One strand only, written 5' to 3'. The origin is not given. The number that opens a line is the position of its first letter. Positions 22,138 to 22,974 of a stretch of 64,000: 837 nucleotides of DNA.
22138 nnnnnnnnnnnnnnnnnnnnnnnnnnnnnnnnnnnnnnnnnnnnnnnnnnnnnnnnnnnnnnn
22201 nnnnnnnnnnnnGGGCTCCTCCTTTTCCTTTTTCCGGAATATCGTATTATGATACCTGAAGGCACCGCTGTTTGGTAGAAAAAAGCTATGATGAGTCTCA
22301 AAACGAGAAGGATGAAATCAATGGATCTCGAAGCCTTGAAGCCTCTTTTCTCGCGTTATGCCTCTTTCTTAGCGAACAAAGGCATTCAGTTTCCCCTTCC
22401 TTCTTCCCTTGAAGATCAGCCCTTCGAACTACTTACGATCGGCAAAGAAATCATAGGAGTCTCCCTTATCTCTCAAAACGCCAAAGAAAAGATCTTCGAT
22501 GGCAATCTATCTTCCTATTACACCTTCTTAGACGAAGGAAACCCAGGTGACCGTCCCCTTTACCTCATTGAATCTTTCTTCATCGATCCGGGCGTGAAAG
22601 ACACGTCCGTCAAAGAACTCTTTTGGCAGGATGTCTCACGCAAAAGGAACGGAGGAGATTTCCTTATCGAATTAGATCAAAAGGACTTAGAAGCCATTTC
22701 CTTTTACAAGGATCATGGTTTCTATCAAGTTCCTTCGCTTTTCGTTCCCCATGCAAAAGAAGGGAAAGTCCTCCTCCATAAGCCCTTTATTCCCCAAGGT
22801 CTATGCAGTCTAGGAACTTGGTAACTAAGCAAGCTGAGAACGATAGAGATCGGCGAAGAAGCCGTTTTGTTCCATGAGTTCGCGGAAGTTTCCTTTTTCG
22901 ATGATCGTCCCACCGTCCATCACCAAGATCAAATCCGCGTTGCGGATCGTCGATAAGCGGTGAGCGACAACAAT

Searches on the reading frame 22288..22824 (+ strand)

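Call 3: search_protein_families(library=pfam, proteins=[window:22288-22824:+], max_evalue=0.01)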
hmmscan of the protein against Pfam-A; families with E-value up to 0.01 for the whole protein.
window:22288-22824:+ (178 aa): 1 family
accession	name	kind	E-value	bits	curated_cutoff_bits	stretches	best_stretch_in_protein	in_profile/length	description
PF25082.1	GIPC1_GH2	-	0.0046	17.8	27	1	93-142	33-79/91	GIPC1-3 GH2 domain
